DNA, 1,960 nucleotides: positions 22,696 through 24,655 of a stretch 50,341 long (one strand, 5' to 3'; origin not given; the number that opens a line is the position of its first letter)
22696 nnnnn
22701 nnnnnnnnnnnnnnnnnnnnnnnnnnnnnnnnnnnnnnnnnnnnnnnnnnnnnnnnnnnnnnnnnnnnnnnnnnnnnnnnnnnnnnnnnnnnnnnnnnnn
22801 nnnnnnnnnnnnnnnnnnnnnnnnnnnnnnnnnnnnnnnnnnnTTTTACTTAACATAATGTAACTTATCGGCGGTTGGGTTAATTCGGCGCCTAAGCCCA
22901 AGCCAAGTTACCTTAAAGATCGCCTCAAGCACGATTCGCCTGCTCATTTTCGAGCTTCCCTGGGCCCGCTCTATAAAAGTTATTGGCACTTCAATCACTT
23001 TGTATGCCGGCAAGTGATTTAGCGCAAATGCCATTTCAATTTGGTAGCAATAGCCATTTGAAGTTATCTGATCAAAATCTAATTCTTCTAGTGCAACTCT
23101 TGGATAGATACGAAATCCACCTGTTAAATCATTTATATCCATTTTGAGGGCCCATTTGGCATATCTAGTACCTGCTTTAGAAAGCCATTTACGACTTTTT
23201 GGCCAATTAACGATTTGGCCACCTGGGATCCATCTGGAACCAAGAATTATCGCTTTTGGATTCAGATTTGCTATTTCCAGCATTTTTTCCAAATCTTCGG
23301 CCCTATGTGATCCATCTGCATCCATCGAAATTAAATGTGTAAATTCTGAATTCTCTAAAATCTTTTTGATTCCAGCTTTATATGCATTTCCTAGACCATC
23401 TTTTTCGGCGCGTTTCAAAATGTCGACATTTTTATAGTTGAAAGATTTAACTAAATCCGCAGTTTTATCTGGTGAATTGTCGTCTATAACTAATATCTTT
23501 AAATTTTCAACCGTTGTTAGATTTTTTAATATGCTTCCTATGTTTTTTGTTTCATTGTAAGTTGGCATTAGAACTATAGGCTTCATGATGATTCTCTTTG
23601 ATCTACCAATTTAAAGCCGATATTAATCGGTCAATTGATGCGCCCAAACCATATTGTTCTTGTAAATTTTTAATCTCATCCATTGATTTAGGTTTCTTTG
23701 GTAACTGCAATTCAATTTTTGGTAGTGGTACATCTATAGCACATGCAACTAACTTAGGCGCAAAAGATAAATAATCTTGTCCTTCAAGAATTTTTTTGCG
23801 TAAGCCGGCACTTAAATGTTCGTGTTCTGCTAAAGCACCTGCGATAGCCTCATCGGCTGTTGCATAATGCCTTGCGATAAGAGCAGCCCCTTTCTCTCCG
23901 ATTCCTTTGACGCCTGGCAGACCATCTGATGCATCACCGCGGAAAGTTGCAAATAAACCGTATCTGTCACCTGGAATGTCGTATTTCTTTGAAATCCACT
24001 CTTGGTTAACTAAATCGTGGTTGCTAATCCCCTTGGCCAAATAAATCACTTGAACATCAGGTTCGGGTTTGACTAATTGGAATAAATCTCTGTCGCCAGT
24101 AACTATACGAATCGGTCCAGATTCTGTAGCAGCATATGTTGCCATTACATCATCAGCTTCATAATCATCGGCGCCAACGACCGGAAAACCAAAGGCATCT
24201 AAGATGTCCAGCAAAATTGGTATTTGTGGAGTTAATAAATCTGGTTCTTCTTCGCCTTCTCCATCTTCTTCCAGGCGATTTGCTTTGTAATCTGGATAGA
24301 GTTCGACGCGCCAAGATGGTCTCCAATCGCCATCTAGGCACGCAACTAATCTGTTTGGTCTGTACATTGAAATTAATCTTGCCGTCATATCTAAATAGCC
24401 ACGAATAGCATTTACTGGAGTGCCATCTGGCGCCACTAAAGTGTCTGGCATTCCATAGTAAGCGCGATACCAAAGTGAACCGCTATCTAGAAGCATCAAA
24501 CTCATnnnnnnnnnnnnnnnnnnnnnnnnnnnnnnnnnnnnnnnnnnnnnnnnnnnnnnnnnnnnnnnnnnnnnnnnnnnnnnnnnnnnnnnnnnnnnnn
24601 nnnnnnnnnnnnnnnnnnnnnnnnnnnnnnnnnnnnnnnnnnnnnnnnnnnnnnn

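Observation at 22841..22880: A dif-like XerCD site sits exactly at the gene-orientation switch, inside the last codons of a glycosyltransferase gene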

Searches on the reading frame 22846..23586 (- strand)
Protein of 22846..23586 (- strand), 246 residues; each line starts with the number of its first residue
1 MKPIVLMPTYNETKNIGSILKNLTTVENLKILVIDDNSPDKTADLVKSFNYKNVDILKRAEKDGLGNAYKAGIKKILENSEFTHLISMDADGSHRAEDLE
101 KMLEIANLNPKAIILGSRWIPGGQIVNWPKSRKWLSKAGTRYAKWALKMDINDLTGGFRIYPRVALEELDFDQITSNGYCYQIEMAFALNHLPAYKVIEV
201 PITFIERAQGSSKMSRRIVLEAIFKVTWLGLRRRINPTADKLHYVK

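Call 7: search_protein_families(library=ncbifam, proteins=[window:22846-23586:-])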
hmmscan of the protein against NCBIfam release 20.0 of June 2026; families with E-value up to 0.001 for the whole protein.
window:22846-23586:- (246 aa): 13 families
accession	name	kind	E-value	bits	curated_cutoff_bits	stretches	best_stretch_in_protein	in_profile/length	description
NF058614.1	PPMAGASynPpgS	equivalog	7.8e-17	61.4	370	1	5-208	4-200/226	polyprenyl-phospho-N-acetylgalactosaminyl synthase PpgS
TIGR04182.1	glyco_TIGR04182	equivalog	1.1e-16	61.1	325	1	4-212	3-198/293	S-layer glycoprotein N-glycosyltransferase AglJ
NF041391.1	DPhHxTase_Halo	equivalog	2.4e-10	39.8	375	1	7-211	1-189/213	dolichyl-phosphate hexose transferase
TIGR03937.1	PgaC_IcaA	equivalog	5.9e-08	32.1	422.3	1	5-104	49-148/407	poly-beta-1,6-N-acetyl-D-glucosamine synthase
TIGR01556.1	rhamnosyltran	subfamily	1.2e-06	28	200.55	1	12-118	6-111/281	rhamnosyltransferase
NF038302.1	EPS_HpsE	equivalog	1.8e-06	27.1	300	1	5-117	5-122/307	hormogonium polysaccharide biosynthesis glycosyltransferase HpsE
TIGR04283.1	glyco_like_mftF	equivalog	2.9e-06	27.1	182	1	5-54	3-54/221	TIGR04283 family arsenosugar biosynthesis glycosyltransferase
NF047683.1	TeichurnBiosyTuaG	equivalog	3.4e-06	26.9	400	1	5-110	10-115/252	teichuronic acid biosynthesis protein TuaG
NF007482.0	PRK10073.1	equivalog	1.7e-05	24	423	1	5-107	10-111/334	glycosyltransferase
NF053846.1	glyco_with_XrtP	equivalog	7.8e-05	21.5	520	1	6-102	46-154/440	XrtP-associated glycosyltransferase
NF045692.1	OglycostaseCruG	equivalog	0.00011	21.3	600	1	5-92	45-138/386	2'-O-glycosyltransferase CruG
NF041875.1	EPS_EpsD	equivalog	0.00015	21.3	370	1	5-136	3-133/325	exopolysaccharide biosynthesis glycosyltransferase EpsD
NF007986.1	PRK10714.1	equivalog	0.00036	19.6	529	0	5-216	10-212/316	undecaprenyl-phosphate 4-deoxy-4-formamido-L-arabinose transferase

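Call 8: search_protein_families(library=pfam, proteins=[window:22846-23586:-])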
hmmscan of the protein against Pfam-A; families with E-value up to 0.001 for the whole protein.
window:22846-23586:- (246 aa): 2 families
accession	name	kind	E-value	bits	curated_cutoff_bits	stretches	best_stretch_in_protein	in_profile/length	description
PF00535.33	Glycos_transf_2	-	8.3e-26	91.3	23.3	1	5-169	2-167/168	Glycosyl transferase family 2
PF10111.15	Glyco_tranf_2_2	-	2e-05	24.7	27.3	1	5-107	2-107/276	Glycosyltransferase like family 2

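Call 17: find_related_loci(query=window:22846-23586:-, collection=genome_contigs, flank=10000)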
Query window:22846-23586:- (246 aa) in genome_contigs; peptide patterns used: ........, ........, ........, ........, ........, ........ (x = any residue, [..] = any of these).
209 stretches matched a pattern; 28 encode a relative of the query (tblastn E <= 1e-3); 28 distinct loci.
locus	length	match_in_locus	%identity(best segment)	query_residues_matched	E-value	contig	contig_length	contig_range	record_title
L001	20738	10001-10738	83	1-246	1e-140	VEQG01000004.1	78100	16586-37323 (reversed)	MAG: Candidatus Nanopelagicaceae bacterium isolate ZLKRG08 NODE_171_length_78100_cov_6.585574, whole genome shotgun sequ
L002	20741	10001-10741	70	1-246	1e-121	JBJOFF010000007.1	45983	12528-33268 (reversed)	MAG: Actinomycetota bacterium isolate sangamon_2019_sw_WHONDRS-S19S_0083_A_bin.58 scaffold_000155, whole genome shotgun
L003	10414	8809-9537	71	1-246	1e-113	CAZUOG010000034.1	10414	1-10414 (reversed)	MAG TPA_asm: uncultured Actinomycetes bacterium isolate binchicken_co298_350 genome assembly, contig: NODE_12640_length_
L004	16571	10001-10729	68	2-246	2e-108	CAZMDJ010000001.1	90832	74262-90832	MAG TPA_asm: uncultured Actinomycetes bacterium isolate SRP292972_co1_1 genome assembly, contig: NODE_223_length_90832_c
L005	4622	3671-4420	65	1-246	5e-108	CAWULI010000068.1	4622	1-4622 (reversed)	MAG: uncultured bacterium isolate SRR1522974_concoct_74_1705335407 genome assembly, contig: ERZ11849541.2903, whole geno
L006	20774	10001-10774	60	1-246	6e-98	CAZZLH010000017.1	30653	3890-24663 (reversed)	MAG TPA_asm: uncultured Actinomycetes bacterium isolate SRP124364_co1_6 genome assembly, contig: NODE_1147_length_30653_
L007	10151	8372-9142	57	1-246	2e-94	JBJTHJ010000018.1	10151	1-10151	MAG: Candidatus Nanopelagicaceae bacterium isolate samp_4314_VAMB_994 samp_4314_1156001, whole genome shotgun sequence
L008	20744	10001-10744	54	1-246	1e-91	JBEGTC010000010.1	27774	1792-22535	MAG: Actinomycetota bacterium isolate pringlecreek_2019_sw_WHONDRS-S19S_0025_F_bin.12 scaffold_522, whole genome shotgun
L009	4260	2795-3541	54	1-246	6e-85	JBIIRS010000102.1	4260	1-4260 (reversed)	MAG: Candidatus Planktophila sp. isolate ME2003-09-22_3300044612_group2_bin57 Rohwer_bin268_scaffold_29949_c1, whole gen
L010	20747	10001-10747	54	1-246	2e-83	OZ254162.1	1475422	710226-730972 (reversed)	Candidatus Nanopelagicaceae bacterium isolate OrE-3 genome assembly, chromosome: OrE-3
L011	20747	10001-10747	54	1-246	2e-83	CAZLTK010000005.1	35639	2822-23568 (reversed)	MAG TPA_asm: uncultured Candidatus Planktophila sp. isolate binchicken_co298_354 genome assembly, contig: NODE_1970_leng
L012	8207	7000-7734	53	5-246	6e-83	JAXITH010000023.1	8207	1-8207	MAG: Candidatus Planktophila sp. isolate MAG18 S101_S1-b_38-k141_899137_l_8207_cov_159.2958, whole genome shotgun sequen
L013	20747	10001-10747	53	1-246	2e-82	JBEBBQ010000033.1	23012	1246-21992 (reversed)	MAG: Actinomycetota bacterium isolate blackearthcreek_2019_sw_WHONDRS-S19S_0061_B_bin.27 scaffold_252831, whole genome s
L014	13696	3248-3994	54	1-246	1e-82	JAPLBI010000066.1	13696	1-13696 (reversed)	MAG: Actinomycetota bacterium isolate LacPavin_0818_WC55_MAG_48_7b LacPavin_0818_WC55_scaffold_515182, whole genome shot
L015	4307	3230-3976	54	1-246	9e-83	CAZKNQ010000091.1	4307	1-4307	MAG TPA_asm: uncultured Candidatus Planktophila sp. isolate binchicken_co225_34 genome assembly, contig: NODE_10149_leng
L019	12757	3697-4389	45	4-234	4e-59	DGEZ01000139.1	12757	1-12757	MAG TPA_asm: Micrococcales bacterium UBA3913 UBA3913_contig_3954, whole genome shotgun sequence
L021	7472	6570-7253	43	4-231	9e-55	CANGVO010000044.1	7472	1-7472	MAG: Actinobacteria bacterium isolate RE-14apr17-295 genome assembly, contig: RE-14apr17-C19297, whole genome shotgun se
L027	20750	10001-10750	54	1-246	1e-83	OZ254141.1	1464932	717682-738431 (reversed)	Candidatus Nanopelagicaceae bacterium isolate MRE-20 genome assembly, chromosome: MRE-20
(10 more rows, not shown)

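Call 26: find_encoding_contigs(protein=window:22846-23586:-, flank=10000, max_places=10)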
Protein window:22846-23586:- (246 aa): 6 contigs read that carry it; 5 places shown.
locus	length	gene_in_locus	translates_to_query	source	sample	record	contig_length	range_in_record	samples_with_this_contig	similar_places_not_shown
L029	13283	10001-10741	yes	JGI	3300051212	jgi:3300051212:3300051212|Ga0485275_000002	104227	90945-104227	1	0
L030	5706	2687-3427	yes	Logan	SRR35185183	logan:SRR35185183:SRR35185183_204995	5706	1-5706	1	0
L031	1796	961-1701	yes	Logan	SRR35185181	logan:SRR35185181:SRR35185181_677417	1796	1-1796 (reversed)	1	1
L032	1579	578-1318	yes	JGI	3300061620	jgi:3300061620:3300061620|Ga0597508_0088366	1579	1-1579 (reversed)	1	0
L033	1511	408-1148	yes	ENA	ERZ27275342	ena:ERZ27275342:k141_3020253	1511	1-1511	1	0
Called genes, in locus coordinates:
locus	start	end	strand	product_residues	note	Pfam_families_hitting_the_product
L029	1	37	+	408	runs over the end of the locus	PF00133:tRNA-synt_1 (faint), PF01406:tRNA-synt_1e, PF09334:tRNA-synt_1g (faint)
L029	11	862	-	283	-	PF09754:PAC2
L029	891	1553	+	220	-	PF00702:Hydrolase, PF12710:HAD (weak), PF13419:HAD_2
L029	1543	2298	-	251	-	PF12705:PDDEXK_1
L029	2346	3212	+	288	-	PF14801:TrmI-like_N, PF01135:PCMT, PF08704:GCD14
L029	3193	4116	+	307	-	PF13280:WYL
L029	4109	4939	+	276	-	PF19187:HTH_PafC, PF13280:WYL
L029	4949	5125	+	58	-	PF02416:TatA_B_E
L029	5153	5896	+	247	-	PF00902:TatC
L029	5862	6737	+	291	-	PF00781:DAGK_cat, PF19279:YegS_C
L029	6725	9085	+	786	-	PF04851:ResIII, PF00270:DEAD, PF22527:DEXQc_Suv3, PF00271:Helicase_C (weak), PF08148:DSHCT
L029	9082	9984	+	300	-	PF02739:5_3_exonuc_N, PF01367:5_3_exonuc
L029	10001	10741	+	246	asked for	PF00535:Glycos_transf_2, PF10111:Glyco_tranf_2_2 (faint)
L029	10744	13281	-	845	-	?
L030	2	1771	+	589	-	?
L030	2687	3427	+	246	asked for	PF00535:Glycos_transf_2, PF10111:Glyco_tranf_2_2 (faint)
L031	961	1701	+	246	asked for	PF00535:Glycos_transf_2, PF10111:Glyco_tranf_2_2 (faint)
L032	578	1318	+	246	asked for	PF00535:Glycos_transf_2, PF10111:Glyco_tranf_2_2 (faint)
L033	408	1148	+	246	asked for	PF00535:Glycos_transf_2, PF10111:Glyco_tranf_2_2 (faint)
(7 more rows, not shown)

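Call 53: search_protein_families(library=ncbifam, max_evalue=0.000001, proteins=[L010:8613-9998:+, L021:5678-6559:+, L019:2108-3688:+, L019:5695-6651:+, L019:6721-7629:-])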
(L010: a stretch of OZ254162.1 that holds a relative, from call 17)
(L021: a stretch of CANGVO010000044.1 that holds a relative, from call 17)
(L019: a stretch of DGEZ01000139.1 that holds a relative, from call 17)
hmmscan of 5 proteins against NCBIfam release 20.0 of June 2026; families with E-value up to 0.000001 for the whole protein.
L010:8613-9998:+ (461 aa): 3 families
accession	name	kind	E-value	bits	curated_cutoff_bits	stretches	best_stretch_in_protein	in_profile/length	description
TIGR00546.1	lnt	equivalog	8e-62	209.7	132.9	1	51-406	4-393/395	apolipoprotein N-acyltransferase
NF008934.0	PRK12291.1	equivalog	2.8e-22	79.6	427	1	3-392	21-399/419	apolipoprotein N-acyltransferase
NF010401.0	PRK13825.1-5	equivalog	6.5e-07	28.9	500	0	43-375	73-386/407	conjugal transfer protein TraB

L021:5678-6559:+ (294 aa): 11 families
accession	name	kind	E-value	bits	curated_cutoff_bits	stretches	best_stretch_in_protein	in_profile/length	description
TIGR02224.1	recomb_XerC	equivalog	1.9e-97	326.2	335.15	1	2-294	3-293/295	tyrosine recombinase XerC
TIGR02225.1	recomb_XerD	equivalog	1.3e-86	290.5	329.6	1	2-294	3-290/290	site-specific tyrosine recombinase XerD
NF001399.0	PRK00283.1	subfamily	1.9e-85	286.7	279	1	2-294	12-299/300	tyrosine recombinase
NF040815.2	recomb_XerA_Arch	equivalog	8e-59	199.3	220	1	2-286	3-262/263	site-specific tyrosine recombinase/integron integrase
NF002331.0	PRK01287.1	subfamily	1.3e-52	179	371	1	5-292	33-326/365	site-specific tyrosine recombinase XerC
NF003462.0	PRK05084.1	equivalog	9.9e-35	119.9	267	1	131-290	196-356/360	tyrosine recombinase XerS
TIGR02249.1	integrase_gron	subfamily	1e-33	117.1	265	2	214-280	236-302/315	integron integrase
NF011946.0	PRK15417.1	equivalog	1.7e-19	70.2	435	1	217-279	254-316/337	integron integrase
NF007371.0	PRK09871.1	subfamily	1.6e-17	63.7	222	1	122-283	18-179/198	tyrosine-type DNA invertase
NF007370.0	PRK09870.1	subfamily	1.5e-16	60.6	221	1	122-290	24-191/200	tyrosine-type DNA invertase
NF040693.1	recomb_GmtY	equivalog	6e-08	32.3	340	0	238-286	392-440/441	gamma-mobile-trio recombinase GmtY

L019:2108-3688:+ (526 aa): 2 families
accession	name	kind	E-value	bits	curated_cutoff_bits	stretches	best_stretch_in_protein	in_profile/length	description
TIGR00546.1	lnt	equivalog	8.7e-69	232.6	132.9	1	59-460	3-394/395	apolipoprotein N-acyltransferase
NF008934.0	PRK12291.1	equivalog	4.2e-14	52.7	427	1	248-429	210-383/419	apolipoprotein N-acyltransferase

L019:5695-6651:+ (318 aa): 191 families (the best 25 are shown)
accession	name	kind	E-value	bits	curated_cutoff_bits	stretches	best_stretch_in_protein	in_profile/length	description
NF005868.0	PRK07806.1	subfamily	5.9e-111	369.9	162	1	72-317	2-247/248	SDR family oxidoreductase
NF005975.0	PRK08063.1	equivalog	7.9e-32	110.5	328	1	75-268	3-199/250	enoyl-[acyl-carrier-protein] reductase FabL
NF006493.1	PRK08936.1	subfamily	3.8e-23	82.1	420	1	72-184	3-112/261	glucose-1-dehydrogenase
NF004825.0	PRK06181.1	equivalog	2.1e-22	79.7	215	1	72-297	2-228/268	SDR family oxidoreductase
NF005559.1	PRK07231.1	subfamily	2.9e-22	79.4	215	1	74-253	2-183/249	glucose 1-dehydrogenase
NF005594.0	PRK07326.1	equivalog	5.4e-22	78.5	271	1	73-166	3-94/237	SDR family oxidoreductase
NF009468.0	PRK12826.1-4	equivalog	2.3e-21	76.7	318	1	71-265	2-199/256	SDR family oxidoreductase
NF004777.0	PRK06123.1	equivalog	2.5e-21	76.2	383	1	76-171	3-97/249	SDR family oxidoreductase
NF009384.0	PRK12743.1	equivalog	8.5e-21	74.3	264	1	75-210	5-149/258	SDR family oxidoreductase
NF004203.0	PRK05653.2-4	subfamily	1.5e-20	73.7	313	1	73-163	3-92/260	3-oxoacyl-ACP reductase FabG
NF004818.0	PRK06172.1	equivalog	1.8e-20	73.4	336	1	71-170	2-100/253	SDR family oxidoreductase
NF004778.0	PRK06124.1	equivalog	2.1e-20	73.2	303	1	74-278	9-216/256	SDR family oxidoreductase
NF004791.0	PRK06138.1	equivalog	2.2e-20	73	312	1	73-166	2-93/252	SDR family oxidoreductase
TIGR01830.1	3oxo_ACP_reduc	equivalog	2.4e-20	73.3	297.75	1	79-194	1-122/239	3-oxoacyl-[acyl-carrier-protein] reductase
NF004199.0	PRK05653.1-4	equivalog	4.6e-20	72.2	301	1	74-170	3-97/247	3-oxoacyl-ACP reductase FabG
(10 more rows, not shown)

L019:6721-7629:- (302 aa): 0 families

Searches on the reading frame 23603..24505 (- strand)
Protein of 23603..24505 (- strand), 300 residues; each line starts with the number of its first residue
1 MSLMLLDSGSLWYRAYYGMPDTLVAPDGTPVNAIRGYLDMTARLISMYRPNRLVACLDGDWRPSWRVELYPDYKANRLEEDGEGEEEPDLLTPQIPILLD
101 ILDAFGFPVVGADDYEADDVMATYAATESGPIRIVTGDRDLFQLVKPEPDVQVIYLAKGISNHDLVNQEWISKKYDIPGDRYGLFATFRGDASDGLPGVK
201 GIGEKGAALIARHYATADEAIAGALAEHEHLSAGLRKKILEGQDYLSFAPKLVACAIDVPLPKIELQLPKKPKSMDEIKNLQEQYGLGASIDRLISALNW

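Call 7: search_protein_families(library=ncbifam, proteins=[window:23603-24505:-])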
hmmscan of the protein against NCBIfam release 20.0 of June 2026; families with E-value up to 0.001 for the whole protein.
window:23603-24505:- (300 aa): 6 families
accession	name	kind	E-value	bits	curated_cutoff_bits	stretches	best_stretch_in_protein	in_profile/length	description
TIGR00593.1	pola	equivalog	1.8e-53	182.2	600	1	3-295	1-283/890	DNA polymerase I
NF004397.1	PRK05755.1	equivalog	3.5e-52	178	720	1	2-294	2-281/889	DNA polymerase I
NF011547.0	PRK14976.1-4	equivalog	7.6e-37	127.1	305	1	3-288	4-282/291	5'-3' exonuclease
NF011545.0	PRK14976.1-2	equivalog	3.3e-23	82.4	434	1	3-216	9-211/287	5'-3' exonuclease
NF007017.0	PRK09482.1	equivalog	1.7e-22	80.3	261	1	41-261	38-245/257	flap endonuclease Xni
NF011546.0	PRK14976.1-3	equivalog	7.7e-21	74.6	347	1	3-255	5-251/297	5'-3' exonuclease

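Call 8: search_protein_families(library=pfam, proteins=[window:23603-24505:-])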
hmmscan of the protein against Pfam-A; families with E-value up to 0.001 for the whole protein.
window:23603-24505:- (300 aa): 2 families
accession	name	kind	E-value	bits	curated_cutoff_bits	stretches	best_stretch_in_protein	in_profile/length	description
PF02739.22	5_3_exonuc_N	-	4.4e-43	147.3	34.3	1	3-175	2-163/164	5'-3' exonuclease, N-terminal resolvase-like domain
PF01367.25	5_3_exonuc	-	9.2e-12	45.8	40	1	185-263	9-84/97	5'-3' exonuclease, C-terminal SAM fold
